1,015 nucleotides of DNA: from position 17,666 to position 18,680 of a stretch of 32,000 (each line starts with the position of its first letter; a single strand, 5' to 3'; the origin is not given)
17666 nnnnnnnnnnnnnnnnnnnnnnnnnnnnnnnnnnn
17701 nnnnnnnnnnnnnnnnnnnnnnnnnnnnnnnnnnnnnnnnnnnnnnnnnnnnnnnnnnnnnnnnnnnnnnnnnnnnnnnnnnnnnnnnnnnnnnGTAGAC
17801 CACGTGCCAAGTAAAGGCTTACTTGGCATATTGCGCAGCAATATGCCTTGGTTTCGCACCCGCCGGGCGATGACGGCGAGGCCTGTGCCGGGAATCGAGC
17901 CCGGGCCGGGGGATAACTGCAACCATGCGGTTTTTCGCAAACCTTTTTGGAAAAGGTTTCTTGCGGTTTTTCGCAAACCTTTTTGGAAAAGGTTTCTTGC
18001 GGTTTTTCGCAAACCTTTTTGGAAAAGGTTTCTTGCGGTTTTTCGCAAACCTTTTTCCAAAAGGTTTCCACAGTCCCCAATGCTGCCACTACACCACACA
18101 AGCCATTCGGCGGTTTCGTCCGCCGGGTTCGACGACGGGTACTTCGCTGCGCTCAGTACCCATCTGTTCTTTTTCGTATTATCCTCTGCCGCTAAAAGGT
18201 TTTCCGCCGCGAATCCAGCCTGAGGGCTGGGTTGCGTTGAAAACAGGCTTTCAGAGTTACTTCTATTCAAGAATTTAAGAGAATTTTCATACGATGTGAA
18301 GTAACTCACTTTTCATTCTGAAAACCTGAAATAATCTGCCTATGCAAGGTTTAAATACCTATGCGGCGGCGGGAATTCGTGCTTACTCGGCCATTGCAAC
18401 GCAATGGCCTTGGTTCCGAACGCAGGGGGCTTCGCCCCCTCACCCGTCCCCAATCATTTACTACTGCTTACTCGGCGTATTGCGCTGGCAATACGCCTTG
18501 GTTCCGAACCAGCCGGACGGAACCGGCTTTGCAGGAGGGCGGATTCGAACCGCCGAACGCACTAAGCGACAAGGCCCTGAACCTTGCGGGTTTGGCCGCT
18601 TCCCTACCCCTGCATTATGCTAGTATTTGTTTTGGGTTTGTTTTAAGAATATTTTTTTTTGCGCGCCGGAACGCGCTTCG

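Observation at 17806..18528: Recurrent intergenic hairpin elements with conserved flanks and compensatory stem changes (at least 7 copies, mostly touching tRNA genes)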

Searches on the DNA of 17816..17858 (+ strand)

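Call 49: build_rna_model(alignment_id=A2, structure=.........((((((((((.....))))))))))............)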
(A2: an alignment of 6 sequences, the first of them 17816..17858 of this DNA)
Model R1 built from alignment A2 (6 sequences, 46 columns); structure: as given.
model positions 44; base pairs 10; branch points 0; effective number of sequences 6; information 1.225 bits per position. Calibrated on 0.2 Mb of random sequence (short: E-values are rough).
structure used (alignment columns):
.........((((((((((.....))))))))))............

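Call 50: search_with_rna_model(model_id=R1, sources=[window, L122, L131, L132, L135], filters=off, max_evalue=10, make_alignment=true, show_alignments=0)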
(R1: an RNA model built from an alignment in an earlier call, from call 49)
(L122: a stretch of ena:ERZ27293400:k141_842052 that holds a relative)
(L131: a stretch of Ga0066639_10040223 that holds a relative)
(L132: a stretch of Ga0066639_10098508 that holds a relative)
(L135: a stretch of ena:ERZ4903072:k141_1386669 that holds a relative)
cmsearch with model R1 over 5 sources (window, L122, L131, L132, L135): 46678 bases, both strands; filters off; matches with E-value up to 10: 27.
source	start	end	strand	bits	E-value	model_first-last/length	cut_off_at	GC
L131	1801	1845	-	66.9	2.7e-14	1-44/44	no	0.56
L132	71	114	+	66.5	3.5e-14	1-44/44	no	0.48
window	18465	18508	+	65.7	5.4e-14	1-44/44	no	0.55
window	31601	31644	+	65.2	7.2e-14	1-44/44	no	0.52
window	17816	17858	+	61.2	6.8e-13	1-44/44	no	0.49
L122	1190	1233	-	60.5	9.7e-13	1-44/44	no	0.57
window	18380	18420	+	41.7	3.5e-08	1-44/44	no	0.54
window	18474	18497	-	19.4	0.0087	10-33/44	no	0.62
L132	80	103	-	18.5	0.015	10-33/44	no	0.54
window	17825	17847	-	17.4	0.026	10-33/44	no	0.52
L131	1812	1836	+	17.1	0.033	10-33/44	no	0.6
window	31610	31633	-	16.9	0.036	10-33/44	no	0.54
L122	1201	1224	+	13.3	0.27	10-33/44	no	0.67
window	9355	9373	-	10.9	1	1-44/44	no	0.47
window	17559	17579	-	10.7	1.2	1-44/44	no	0.38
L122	3502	3534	+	7.4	7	1-44/44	no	0.55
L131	2165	2207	+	7.1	8.4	1-44/44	no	0.4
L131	2796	2822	+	7.1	8.6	1-44/44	no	0.56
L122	4541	4579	-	7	8.7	1-44/44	no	0.51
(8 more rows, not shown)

Alignment A3: 27 matches aligned to the model, 68 columns, each read 5' to 3' on its own strand. Consensus structure (alignment columns), stored with it:
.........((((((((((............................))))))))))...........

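Call 51: search_with_rna_model(model_id=R1, sources=[window, L122, L131, L132], filters=off, max_evalue=0.000001, make_alignment=true, show_alignments=0)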
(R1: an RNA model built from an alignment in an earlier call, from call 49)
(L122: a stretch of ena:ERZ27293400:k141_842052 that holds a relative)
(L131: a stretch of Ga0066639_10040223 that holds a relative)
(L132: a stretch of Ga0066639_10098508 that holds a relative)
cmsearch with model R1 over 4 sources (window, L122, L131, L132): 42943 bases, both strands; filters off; matches with E-value up to 0.000001: 7.
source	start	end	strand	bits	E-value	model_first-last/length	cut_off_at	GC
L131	1801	1845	-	66.9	2.5e-14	1-44/44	no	0.56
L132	71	114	+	66.5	3.2e-14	1-44/44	no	0.48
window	18465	18508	+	65.7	5e-14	1-44/44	no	0.55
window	31601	31644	+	65.2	6.7e-14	1-44/44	no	0.52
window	17816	17858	+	61.2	6.2e-13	1-44/44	no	0.49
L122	1190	1233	-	60.5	8.9e-13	1-44/44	no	0.57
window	18380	18420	+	41.7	3.2e-08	1-44/44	no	0.54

Alignment A4: 7 matches aligned to the model, 45 columns, each read 5' to 3' on its own strand. Consensus structure (alignment columns), stored with it:
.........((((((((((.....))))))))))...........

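Call 61: search_with_rna_model(model_id=R1, sources=[L136, L137, L138, L139, L135, L133, L134], filters=off, max_evalue=1, show_alignments=3)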
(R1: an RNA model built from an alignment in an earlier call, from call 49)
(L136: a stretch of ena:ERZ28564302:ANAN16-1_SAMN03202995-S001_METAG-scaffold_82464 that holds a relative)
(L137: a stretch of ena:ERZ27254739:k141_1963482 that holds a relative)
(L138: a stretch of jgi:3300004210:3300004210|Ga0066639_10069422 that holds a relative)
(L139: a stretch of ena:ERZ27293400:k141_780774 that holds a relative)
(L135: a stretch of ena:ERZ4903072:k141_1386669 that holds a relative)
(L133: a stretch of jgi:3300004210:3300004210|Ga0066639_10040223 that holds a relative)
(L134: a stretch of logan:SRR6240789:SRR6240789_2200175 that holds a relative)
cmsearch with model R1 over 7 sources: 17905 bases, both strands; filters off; matches with E-value up to 1: 8.
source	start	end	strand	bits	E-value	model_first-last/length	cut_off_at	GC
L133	1573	1617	+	66.9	1e-14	1-44/44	no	0.56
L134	1407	1451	+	66.9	1e-14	1-44/44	no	0.56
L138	1500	1541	+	31.5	3.9e-06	1-44/44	no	0.57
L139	869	910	+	31.5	3.9e-06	1-44/44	no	0.57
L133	1582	1606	-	17.1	0.012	10-33/44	no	0.6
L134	1416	1440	-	17.1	0.012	10-33/44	no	0.6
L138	1509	1530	-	10.1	0.6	10-33/44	no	0.59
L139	878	899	-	10.1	0.6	10-33/44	no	0.59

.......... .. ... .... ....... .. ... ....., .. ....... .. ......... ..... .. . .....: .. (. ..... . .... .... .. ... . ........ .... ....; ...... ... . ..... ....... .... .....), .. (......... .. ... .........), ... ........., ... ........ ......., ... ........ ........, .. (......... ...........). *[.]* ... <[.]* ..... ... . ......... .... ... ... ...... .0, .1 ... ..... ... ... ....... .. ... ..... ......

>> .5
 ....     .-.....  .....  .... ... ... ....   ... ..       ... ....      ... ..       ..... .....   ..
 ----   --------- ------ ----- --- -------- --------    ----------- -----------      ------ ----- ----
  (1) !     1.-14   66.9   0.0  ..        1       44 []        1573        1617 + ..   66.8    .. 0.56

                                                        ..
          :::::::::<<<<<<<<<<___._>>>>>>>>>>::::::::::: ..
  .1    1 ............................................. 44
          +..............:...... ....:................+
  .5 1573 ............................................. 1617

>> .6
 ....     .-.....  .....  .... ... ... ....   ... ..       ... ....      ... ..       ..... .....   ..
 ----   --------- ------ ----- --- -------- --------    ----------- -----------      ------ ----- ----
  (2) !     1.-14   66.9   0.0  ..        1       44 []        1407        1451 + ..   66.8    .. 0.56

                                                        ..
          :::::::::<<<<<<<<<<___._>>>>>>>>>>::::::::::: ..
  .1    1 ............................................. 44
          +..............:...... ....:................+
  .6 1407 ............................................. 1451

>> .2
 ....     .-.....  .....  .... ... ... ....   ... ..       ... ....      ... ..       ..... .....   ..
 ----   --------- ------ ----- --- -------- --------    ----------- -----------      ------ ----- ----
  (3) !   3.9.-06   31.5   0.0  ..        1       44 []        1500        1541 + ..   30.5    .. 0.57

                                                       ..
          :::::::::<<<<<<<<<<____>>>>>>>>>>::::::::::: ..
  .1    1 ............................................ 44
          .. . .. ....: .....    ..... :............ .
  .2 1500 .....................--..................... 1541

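Call 64: search_with_rna_model(model_id=R1, sources=[L144, L145, L148], filters=off, max_evalue=1)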
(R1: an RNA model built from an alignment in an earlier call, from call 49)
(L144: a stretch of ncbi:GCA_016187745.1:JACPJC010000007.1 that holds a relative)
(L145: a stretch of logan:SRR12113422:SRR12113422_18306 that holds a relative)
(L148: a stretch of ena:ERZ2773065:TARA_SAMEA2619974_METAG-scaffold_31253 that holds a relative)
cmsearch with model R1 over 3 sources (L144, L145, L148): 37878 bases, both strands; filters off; matches with E-value up to 1: 2.
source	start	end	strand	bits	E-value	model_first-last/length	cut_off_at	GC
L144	14711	14732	+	12.2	0.4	1-44/44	no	0.5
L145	7588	7609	+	12.2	0.4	1-44/44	no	0.5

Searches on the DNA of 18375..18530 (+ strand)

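Call 70: search_dna_similar(query=window:18375-18530:+, collection=phages, mode=distant, max_evalue=1, max_rows=10)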
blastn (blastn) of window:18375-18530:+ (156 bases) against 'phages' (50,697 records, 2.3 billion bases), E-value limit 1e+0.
Records with a match: 7; places in all: 7; records where one place covers at least 80% of the query: 0.
Best place of each record, by identity: 90-95% 2; 80-90% 5.
By first word of the organism name: Microbacterium 5; Stenotrophomonas 2.
By host as written in the record: Microbacterium foliorum NRRL B-24224 SEA 4; Stenotrophomonas maltophilia 2; Microbacterium foliorum NRRL B-24224 1.
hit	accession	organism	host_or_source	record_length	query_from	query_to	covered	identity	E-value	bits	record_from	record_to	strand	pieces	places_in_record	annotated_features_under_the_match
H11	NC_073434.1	Microbacterium Phage DirtyBubble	Microbacterium foliorum NRRL B-24224 SEA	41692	122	155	22%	83.8%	5e-1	39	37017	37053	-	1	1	55: hypothetical protein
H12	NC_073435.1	Microbacterium phage Stromboli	Microbacterium foliorum NRRL B-24224 SEA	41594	122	155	22%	83.8%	5e-1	39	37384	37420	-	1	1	56: hypothetical protein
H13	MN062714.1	Microbacterium Phage DirtyBubble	Microbacterium foliorum NRRL B-24224 SEA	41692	122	155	22%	83.8%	5e-1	39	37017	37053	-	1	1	55: hypothetical protein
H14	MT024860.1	Microbacterium phage Stromboli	Microbacterium foliorum NRRL B-24224 SEA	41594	122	155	22%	83.8%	5e-1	39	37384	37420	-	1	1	56: hypothetical protein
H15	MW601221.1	Microbacterium phage BabyYoda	Microbacterium foliorum NRRL B-24224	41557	122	155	22%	83.8%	5e-1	39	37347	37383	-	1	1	56: hypothetical protein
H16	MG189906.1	Stenotrophomonas phage vB_SmaS_DLP_5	Stenotrophomonas maltophilia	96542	41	66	17%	92.3%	5e-1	39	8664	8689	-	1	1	hypothetical protein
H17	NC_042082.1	Stenotrophomonas phage vB_SmaS_DLP_5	Stenotrophomonas maltophilia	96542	41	66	17%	92.3%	5e-1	39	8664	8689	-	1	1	hypothetical protein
